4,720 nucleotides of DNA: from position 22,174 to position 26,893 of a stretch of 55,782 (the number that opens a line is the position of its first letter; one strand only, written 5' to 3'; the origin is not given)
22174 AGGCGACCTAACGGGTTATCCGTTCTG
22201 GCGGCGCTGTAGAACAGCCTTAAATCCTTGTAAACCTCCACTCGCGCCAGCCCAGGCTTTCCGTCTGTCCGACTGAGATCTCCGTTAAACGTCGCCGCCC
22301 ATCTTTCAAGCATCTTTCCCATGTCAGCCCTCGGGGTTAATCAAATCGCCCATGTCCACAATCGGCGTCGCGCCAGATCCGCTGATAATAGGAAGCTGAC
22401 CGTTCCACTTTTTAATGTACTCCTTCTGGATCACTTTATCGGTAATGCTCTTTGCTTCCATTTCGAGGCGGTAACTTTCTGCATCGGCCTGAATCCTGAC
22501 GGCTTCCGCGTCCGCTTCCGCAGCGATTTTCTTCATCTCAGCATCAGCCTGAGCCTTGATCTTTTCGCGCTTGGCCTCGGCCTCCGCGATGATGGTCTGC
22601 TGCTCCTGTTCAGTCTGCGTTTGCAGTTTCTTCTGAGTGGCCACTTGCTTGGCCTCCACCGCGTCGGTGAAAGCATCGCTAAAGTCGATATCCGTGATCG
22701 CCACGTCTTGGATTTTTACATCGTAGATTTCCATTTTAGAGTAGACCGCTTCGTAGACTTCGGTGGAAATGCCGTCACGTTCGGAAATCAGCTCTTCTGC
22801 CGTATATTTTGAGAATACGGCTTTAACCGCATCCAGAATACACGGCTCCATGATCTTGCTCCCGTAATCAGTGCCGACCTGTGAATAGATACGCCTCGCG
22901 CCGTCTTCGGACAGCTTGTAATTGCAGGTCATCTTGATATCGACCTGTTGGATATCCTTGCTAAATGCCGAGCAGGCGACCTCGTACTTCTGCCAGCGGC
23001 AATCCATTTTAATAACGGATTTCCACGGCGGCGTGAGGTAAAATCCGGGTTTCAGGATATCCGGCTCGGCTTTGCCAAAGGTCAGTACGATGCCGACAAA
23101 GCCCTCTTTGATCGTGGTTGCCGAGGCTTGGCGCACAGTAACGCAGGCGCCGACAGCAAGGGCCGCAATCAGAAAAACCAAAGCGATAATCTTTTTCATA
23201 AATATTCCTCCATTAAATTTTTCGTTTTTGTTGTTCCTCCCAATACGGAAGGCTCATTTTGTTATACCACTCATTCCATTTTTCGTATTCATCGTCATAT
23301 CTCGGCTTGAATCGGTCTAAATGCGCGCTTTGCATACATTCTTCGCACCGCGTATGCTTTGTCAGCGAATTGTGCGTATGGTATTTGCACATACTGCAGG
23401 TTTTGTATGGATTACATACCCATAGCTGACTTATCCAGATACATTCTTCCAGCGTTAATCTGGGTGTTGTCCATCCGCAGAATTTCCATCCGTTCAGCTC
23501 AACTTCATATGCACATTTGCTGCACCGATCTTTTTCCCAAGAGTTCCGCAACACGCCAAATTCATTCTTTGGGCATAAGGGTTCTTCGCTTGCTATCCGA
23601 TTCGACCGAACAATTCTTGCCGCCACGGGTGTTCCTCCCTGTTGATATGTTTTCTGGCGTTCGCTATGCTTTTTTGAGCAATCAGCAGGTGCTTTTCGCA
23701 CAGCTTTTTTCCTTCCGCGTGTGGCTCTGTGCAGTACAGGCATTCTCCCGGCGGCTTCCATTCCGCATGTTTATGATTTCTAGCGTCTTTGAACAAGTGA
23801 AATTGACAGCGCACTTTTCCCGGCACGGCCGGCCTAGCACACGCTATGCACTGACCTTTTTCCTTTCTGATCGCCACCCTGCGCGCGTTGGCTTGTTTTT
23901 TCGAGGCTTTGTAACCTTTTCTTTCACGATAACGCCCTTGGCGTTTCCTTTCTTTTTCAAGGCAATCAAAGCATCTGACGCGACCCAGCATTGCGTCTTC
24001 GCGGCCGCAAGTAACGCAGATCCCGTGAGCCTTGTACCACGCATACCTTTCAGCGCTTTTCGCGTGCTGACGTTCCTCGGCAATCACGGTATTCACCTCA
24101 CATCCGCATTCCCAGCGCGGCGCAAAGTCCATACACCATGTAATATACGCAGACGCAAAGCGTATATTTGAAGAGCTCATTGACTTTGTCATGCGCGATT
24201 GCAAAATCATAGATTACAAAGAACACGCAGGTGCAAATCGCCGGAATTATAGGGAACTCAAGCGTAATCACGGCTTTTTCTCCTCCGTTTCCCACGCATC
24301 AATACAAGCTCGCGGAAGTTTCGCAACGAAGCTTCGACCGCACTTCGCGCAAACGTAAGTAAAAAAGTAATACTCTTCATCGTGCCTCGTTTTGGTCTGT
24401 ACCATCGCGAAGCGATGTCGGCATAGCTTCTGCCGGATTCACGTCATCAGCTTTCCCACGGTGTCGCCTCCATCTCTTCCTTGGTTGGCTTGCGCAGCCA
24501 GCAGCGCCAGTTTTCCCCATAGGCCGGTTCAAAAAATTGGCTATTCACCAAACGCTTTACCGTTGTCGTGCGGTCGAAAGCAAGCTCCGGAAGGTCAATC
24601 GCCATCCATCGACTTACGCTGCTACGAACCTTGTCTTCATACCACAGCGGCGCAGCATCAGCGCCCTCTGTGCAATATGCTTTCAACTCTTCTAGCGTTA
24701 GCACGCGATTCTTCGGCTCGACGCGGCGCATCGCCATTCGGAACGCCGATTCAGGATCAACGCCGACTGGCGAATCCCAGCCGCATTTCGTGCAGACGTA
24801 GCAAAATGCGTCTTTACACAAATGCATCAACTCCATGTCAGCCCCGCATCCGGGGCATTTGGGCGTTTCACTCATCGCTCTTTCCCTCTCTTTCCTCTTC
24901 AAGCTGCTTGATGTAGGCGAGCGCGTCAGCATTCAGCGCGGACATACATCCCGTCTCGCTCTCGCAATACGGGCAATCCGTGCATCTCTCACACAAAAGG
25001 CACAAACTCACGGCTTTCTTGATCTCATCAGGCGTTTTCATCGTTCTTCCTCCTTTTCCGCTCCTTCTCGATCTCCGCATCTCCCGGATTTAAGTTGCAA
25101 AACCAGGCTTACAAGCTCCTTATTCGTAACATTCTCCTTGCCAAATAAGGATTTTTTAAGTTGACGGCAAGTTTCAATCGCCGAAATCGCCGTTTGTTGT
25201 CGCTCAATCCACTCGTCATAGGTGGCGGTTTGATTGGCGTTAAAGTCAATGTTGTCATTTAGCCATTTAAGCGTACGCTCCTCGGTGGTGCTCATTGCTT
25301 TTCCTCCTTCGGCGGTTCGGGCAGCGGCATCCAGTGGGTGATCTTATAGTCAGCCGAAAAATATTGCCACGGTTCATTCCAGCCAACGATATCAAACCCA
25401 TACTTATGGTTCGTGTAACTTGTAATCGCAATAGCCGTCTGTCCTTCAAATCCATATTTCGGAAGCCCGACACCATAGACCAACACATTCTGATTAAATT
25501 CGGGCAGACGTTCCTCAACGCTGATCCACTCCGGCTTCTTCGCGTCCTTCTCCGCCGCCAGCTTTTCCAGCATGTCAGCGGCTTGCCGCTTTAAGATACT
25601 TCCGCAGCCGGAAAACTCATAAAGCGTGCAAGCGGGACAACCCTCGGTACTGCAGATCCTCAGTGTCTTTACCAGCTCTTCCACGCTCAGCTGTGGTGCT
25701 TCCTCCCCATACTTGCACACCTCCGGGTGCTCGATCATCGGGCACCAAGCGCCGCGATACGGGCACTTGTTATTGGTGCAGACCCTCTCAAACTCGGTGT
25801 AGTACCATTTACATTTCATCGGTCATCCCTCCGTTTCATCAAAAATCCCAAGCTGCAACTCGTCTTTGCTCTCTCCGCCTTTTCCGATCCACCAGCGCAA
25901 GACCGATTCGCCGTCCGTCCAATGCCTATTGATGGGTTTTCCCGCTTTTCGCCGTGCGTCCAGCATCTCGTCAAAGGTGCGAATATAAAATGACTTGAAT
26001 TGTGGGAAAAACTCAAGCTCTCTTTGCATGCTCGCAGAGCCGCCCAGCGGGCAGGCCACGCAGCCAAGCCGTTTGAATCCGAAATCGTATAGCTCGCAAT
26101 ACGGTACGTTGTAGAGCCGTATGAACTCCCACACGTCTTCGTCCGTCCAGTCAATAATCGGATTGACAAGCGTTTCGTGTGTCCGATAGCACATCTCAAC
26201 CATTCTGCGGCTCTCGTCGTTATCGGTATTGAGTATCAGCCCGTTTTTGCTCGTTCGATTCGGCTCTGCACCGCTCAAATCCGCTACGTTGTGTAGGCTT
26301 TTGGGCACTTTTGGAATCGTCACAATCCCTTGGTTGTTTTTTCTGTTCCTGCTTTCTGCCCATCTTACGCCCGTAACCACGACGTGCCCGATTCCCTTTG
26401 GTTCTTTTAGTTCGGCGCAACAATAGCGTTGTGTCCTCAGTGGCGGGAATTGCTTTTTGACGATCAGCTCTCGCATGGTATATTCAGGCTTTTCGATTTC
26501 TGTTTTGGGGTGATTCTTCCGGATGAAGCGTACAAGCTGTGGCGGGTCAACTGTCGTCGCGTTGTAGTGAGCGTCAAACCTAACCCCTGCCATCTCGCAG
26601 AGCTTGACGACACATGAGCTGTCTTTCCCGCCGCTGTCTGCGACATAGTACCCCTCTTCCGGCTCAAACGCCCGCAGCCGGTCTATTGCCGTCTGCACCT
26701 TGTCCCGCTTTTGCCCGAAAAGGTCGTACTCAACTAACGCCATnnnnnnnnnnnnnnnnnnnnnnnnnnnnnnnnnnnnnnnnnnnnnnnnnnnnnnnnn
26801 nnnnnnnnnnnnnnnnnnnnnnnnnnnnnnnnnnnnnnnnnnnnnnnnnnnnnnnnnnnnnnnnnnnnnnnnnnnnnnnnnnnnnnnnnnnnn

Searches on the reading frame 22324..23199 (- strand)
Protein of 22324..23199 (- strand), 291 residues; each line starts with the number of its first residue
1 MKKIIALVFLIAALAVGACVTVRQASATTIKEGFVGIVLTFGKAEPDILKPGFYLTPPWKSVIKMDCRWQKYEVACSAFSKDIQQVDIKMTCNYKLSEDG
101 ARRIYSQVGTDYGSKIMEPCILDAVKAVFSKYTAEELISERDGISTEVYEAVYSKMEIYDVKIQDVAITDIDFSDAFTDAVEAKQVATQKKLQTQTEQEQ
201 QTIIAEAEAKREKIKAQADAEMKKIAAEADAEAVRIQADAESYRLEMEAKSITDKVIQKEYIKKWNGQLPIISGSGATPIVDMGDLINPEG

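Call 11: search_protein_families(library=pfam, proteins=[window:22324-23199:-], max_evalue=0.01)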
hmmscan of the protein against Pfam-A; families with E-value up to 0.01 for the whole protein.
window:22324-23199:- (291 aa): 2 families
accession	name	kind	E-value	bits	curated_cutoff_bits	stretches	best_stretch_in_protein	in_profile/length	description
PF01145.31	Band_7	-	9.5e-36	123.9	23.6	1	29-201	2-175/176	SPFH domain / Band 7 family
PF01619.24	Pro_dh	-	0.0077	16.2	27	0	165-267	22-113/278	Proline dehydrogenase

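Call 12: search_protein_families(library=phrogs, proteins=[window:22324-23199:-], max_evalue=0.001)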
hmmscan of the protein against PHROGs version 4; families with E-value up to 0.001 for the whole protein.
window:22324-23199:- (291 aa): 3 families
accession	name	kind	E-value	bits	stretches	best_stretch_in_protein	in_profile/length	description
phrog_200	-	other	1.7e-52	179.8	1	9-287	83-363/379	lipoprotein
phrog_38808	-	unknown function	3.2e-07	31.5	1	228-280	11-64/68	-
phrog_11908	-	unknown function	1.1e-05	25.5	1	153-233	225-308/430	-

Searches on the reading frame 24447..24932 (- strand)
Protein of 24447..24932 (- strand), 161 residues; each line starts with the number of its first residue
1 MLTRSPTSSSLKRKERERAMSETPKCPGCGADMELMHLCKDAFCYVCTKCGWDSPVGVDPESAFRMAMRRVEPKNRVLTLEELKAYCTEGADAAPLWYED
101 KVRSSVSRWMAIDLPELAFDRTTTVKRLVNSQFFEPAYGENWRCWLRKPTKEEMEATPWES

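Call 13: search_protein_families(library=phrogs, proteins=[window:24447-24932:-], max_evalue=0.001)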
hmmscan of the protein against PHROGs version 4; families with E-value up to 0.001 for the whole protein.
window:24447-24932:- (161 aa): 1 family
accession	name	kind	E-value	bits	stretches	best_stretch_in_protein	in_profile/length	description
phrog_25732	-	unknown function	0.00057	20.8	1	61-152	27-110/113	-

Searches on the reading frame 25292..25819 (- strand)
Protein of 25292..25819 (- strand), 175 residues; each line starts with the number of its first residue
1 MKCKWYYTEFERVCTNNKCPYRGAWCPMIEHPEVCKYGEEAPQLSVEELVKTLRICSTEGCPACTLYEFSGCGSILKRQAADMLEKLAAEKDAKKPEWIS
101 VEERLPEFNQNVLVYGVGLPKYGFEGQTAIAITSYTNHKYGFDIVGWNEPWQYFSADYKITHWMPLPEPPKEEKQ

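Call 13: search_protein_families(library=phrogs, proteins=[window:25292-25819:-], max_evalue=0.001)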
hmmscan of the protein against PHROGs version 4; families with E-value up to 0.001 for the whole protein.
window:25292-25819:- (175 aa): 6 families
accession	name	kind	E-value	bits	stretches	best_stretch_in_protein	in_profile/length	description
phrog_924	-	unknown function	1.8e-17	64.9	1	93-174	87-154/267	-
phrog_7704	-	unknown function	7.7e-13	49.7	1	78-174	89-173/173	-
phrog_60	-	unknown function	1.4e-10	42.4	1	97-174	222-283/461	-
phrog_15198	-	unknown function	1.1e-05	26.5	1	91-174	78-157/159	-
phrog_6925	-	unknown function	1.5e-05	26.3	1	91-171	34-112/113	-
phrog_37446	-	unknown function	0.00086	20.4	0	90-170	78-155/159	-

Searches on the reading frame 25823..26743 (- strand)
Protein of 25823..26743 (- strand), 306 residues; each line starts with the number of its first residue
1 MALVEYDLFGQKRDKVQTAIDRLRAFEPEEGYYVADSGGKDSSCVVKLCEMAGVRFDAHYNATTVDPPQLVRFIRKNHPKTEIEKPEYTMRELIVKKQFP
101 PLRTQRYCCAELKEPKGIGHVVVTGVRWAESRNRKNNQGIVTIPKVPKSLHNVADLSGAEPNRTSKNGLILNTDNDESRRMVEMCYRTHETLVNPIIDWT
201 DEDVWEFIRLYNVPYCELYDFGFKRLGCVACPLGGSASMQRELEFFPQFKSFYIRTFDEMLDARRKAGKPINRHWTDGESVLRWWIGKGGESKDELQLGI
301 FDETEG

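Call 13: search_protein_families(library=phrogs, proteins=[window:25823-26743:-], max_evalue=0.001)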
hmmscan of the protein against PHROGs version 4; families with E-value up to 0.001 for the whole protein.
window:25823-26743:- (306 aa): 2 families
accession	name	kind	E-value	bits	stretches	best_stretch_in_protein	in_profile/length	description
phrog_424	-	moron, auxiliary metabolic gene and host takeover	6.9e-36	125.2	1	12-296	144-387/460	phosphoadenosine phosphosulfate reductase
phrog_2302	-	moron, auxiliary metabolic gene and host takeover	8.8e-17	62.1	1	179-222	188-227/381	phosphoadenosine phosphosulfate reductase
